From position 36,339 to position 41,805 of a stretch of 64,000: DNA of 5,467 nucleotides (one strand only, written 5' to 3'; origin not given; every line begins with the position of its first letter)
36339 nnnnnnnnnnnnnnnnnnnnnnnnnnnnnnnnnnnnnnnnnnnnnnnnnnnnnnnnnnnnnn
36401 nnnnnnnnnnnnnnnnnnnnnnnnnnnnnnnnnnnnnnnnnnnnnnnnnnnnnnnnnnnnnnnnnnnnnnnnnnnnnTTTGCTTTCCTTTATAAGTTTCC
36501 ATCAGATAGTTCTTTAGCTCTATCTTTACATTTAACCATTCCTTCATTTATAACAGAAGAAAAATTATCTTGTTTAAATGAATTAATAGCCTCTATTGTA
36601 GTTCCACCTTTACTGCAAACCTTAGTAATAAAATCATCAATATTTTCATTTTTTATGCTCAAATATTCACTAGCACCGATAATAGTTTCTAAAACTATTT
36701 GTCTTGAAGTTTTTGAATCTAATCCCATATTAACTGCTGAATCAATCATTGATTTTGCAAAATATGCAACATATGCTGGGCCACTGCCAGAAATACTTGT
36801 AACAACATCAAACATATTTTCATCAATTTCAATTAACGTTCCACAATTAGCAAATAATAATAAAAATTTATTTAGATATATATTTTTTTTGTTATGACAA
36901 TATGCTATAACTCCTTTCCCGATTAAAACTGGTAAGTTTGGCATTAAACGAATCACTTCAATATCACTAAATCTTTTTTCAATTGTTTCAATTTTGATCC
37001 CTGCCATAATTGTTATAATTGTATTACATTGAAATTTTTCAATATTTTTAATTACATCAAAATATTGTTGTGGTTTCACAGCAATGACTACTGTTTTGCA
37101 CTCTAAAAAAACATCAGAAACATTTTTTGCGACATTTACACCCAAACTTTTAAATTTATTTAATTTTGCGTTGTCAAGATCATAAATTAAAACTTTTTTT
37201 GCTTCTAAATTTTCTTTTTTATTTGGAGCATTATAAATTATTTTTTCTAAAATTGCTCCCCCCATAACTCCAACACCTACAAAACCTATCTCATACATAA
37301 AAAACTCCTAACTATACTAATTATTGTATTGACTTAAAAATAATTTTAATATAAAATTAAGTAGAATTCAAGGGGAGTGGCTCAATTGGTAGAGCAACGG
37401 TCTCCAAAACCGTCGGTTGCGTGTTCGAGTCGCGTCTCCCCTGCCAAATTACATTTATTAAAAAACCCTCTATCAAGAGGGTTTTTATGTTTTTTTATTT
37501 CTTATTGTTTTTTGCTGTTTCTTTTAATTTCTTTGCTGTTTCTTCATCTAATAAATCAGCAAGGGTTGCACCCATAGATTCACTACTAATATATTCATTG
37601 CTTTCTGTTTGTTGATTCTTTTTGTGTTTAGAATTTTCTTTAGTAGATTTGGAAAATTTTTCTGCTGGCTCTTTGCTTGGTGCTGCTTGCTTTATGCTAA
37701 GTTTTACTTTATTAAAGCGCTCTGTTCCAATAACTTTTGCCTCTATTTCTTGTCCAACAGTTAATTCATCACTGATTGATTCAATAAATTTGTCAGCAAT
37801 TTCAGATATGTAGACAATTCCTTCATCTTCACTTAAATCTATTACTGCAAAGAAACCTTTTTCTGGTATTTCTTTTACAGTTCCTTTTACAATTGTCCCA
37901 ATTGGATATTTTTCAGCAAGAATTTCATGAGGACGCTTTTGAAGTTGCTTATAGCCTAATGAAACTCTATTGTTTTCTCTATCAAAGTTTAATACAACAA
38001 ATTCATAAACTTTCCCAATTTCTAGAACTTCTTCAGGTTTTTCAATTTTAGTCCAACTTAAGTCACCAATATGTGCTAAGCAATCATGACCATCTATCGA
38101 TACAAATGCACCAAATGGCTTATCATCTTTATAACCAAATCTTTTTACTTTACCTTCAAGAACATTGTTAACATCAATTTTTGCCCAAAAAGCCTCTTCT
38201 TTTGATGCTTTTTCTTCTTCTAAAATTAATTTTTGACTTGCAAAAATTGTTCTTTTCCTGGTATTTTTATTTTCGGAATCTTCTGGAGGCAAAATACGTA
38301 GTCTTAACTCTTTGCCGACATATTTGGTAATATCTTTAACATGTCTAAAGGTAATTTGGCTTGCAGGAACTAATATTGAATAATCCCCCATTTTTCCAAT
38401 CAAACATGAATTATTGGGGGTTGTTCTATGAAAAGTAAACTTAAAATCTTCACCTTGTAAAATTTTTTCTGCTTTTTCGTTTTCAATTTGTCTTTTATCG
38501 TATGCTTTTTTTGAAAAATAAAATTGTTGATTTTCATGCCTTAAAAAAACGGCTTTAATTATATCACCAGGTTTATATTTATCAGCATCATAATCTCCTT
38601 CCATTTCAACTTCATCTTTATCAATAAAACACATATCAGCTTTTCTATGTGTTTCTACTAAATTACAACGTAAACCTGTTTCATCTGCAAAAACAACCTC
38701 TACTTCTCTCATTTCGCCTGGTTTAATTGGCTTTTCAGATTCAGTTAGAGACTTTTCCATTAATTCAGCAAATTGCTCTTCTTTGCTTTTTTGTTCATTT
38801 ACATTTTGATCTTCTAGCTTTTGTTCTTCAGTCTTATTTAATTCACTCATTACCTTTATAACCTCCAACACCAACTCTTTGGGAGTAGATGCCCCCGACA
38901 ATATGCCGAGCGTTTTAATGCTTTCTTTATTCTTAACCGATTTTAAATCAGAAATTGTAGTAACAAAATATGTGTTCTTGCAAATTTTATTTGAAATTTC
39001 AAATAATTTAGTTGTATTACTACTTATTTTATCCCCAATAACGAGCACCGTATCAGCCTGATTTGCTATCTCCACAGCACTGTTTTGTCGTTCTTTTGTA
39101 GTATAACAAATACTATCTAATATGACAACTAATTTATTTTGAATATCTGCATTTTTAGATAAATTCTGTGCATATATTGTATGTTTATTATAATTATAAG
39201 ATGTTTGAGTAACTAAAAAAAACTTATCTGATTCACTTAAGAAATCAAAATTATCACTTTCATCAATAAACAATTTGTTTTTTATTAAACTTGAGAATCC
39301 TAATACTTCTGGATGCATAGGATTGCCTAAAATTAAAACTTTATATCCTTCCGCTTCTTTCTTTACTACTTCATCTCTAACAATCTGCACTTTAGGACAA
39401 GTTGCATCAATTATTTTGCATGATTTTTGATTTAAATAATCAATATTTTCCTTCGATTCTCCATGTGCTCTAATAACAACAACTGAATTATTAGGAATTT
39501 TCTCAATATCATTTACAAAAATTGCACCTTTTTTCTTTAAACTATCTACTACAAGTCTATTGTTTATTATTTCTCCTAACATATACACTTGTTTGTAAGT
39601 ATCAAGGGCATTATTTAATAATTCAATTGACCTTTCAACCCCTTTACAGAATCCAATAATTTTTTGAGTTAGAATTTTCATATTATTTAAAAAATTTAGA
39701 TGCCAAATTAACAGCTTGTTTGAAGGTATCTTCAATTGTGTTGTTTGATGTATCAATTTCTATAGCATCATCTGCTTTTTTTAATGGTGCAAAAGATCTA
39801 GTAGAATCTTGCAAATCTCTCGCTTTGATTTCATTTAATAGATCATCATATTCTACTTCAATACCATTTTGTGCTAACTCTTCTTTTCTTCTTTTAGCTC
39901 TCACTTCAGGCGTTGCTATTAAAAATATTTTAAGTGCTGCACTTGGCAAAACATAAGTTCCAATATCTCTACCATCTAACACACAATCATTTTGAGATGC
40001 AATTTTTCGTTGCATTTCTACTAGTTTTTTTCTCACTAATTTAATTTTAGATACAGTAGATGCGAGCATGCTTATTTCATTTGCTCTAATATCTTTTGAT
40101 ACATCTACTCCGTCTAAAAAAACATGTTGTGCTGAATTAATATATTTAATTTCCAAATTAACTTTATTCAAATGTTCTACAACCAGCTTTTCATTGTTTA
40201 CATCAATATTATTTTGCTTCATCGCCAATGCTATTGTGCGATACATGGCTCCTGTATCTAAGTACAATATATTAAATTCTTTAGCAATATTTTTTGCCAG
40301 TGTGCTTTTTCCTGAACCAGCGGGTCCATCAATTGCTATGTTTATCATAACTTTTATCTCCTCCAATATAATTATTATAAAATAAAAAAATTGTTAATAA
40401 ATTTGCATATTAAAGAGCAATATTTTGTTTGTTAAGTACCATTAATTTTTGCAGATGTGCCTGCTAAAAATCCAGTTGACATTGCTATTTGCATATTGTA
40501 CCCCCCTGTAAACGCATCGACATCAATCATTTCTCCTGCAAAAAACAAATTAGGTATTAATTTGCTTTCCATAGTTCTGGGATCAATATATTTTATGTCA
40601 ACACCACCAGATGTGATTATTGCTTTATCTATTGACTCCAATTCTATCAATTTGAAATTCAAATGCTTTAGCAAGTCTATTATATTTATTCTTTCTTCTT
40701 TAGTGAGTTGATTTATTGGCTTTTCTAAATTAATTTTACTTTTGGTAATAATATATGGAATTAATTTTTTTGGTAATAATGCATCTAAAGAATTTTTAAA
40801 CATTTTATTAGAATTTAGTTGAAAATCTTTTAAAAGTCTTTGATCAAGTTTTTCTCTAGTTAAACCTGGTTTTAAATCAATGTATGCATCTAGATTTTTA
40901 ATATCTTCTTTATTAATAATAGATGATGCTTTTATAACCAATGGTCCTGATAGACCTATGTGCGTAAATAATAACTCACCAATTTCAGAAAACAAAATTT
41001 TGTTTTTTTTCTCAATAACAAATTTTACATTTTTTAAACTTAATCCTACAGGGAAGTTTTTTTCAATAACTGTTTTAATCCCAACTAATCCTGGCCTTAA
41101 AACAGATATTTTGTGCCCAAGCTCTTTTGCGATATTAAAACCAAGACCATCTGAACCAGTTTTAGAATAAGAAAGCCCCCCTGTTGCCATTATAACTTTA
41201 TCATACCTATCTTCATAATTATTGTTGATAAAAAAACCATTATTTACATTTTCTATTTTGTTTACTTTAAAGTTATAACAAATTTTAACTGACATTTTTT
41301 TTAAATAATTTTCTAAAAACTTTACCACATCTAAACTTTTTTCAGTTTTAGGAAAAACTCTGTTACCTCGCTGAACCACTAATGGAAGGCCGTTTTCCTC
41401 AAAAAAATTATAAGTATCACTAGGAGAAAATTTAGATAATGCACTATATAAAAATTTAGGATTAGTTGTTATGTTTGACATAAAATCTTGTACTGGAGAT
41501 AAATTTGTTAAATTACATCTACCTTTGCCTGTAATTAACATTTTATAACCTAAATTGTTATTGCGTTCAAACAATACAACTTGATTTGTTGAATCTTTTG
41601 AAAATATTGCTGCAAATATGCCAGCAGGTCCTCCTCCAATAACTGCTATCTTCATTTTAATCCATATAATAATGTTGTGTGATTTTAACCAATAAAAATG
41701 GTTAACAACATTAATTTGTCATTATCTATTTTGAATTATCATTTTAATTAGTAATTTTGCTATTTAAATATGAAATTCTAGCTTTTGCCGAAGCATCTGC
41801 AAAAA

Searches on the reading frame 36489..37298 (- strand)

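Call 34: search_protein_families(library=pfam, proteins=[window:36489-37298:-], max_evalue=0.00001)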
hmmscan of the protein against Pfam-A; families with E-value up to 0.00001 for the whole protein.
window:36489-37298:- (269 aa): 3 families
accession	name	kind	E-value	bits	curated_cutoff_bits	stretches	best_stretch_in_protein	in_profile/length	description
PF14748.11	P5CR_dimer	-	4.6e-32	110.9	25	1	160-264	1-105/105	Pyrroline-5-carboxylate reductase dimerisation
PF03807.23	F420_oxidored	-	7.5e-11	42.9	21.6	1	4-100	2-94/94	NADP oxidoreductase coenzyme F420-dependent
PF03446.21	NAD_binding_2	-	2.7e-07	31.2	21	1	3-112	1-106/161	NAD binding domain of 6-phosphogluconate dehydrogenase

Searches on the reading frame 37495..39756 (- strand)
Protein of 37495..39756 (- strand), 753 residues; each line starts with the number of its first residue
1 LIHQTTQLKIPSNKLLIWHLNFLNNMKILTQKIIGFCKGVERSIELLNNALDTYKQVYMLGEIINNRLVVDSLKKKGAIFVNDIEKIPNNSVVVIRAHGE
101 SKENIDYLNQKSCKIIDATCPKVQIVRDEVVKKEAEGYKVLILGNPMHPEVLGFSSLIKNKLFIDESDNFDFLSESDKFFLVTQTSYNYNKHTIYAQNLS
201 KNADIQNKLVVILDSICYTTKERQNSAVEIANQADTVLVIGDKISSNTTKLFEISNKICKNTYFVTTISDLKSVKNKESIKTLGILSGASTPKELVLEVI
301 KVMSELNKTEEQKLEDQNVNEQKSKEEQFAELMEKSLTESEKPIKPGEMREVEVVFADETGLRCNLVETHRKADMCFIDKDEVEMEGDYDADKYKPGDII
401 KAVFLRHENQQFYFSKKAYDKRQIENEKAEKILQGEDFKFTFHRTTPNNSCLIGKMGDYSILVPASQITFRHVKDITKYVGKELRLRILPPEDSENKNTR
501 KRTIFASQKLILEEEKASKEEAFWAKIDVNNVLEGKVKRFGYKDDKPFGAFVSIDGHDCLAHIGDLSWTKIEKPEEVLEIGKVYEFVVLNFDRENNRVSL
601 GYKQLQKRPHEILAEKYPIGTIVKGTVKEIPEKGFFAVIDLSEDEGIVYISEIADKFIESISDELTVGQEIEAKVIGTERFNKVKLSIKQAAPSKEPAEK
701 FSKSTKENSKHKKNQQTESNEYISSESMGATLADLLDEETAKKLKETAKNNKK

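Call 34: search_protein_families(library=pfam, proteins=[window:37495-39756:-], max_evalue=0.00001)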
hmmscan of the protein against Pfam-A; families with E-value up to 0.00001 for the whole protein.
window:37495-39756:- (753 aa): 2 families
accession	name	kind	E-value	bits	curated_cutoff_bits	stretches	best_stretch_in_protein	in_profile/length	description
PF02401.23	LYTB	-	1.1e-73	248.3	24.5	1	29-303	2-266/267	LytB protein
PF00575.29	S1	-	1.3e-28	99.6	22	2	529-603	4-74/74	S1 RNA binding domain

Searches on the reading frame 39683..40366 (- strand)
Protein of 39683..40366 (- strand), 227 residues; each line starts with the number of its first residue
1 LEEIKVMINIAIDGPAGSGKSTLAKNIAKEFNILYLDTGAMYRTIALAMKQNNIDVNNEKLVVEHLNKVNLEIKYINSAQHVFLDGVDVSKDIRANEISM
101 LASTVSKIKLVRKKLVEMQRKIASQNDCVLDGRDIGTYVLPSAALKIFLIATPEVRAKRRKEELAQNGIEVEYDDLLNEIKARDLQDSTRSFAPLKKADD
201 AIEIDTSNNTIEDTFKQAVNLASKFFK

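Call 34: search_protein_families(library=pfam, proteins=[window:39683-40366:-], max_evalue=0.00001)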
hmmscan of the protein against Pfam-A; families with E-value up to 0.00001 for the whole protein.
window:39683-40366:- (227 aa): 4 families
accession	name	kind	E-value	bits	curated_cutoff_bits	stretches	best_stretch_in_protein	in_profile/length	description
PF02224.24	Cytidylate_kin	-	1.3e-72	244.4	26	1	10-222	1-209/211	Cytidylate kinase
PF13189.12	Cytidylate_kin2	-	4.6e-12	46.9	28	1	9-184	1-147/176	Cytidylate kinase-like family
PF13207.12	AAA_17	-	1.3e-07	32.4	27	1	14-110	2-102/136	AAA domain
PF13238.12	AAA_18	-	8.1e-07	30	29.4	0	10-163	1-111/128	AAA domain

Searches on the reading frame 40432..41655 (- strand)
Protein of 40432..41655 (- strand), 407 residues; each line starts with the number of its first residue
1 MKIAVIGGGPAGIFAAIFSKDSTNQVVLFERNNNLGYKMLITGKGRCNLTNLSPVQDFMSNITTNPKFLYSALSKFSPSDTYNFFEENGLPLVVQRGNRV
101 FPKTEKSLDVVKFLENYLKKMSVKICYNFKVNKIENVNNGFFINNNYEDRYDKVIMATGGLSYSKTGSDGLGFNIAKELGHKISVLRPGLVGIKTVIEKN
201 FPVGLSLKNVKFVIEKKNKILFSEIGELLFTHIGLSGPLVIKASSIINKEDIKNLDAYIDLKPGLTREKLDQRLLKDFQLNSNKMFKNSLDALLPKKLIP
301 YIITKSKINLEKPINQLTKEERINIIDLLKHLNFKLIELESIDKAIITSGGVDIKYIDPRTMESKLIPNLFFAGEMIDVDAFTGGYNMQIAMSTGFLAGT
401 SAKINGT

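Call 34: search_protein_families(library=pfam, proteins=[window:40432-41655:-], max_evalue=0.00001)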
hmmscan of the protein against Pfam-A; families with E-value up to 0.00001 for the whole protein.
window:40432-41655:- (407 aa): 6 families
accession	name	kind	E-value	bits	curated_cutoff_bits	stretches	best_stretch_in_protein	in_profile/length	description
PF03486.20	HI0933_like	-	4.4e-79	265.8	50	1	2-400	2-243/244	HI0933-like protein Rossmann domain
PF22780.1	HI0933_like_1st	-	1.3e-33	116.6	27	1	187-347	1-165/165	HI0933-like protein barrel and H2TH domain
PF13738.12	Pyr_redox_3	-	2.4e-09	37.3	30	0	76-163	46-137/305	Pyridine nucleotide-disulphide oxidoreductase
PF07992.20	Pyr_redox_2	-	2.2e-08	34.3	26.1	1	1-162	1-111/291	Pyridine nucleotide-disulphide oxidoreductase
PF01134.28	GIDA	-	2.5e-08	33.8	22.1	0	342-403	323-384/391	Glucose inhibited division protein A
PF00070.33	Pyr_redox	-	1.2e-06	29.4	22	0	2-36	1-35/82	Pyridine nucleotide-disulphide oxidoreductase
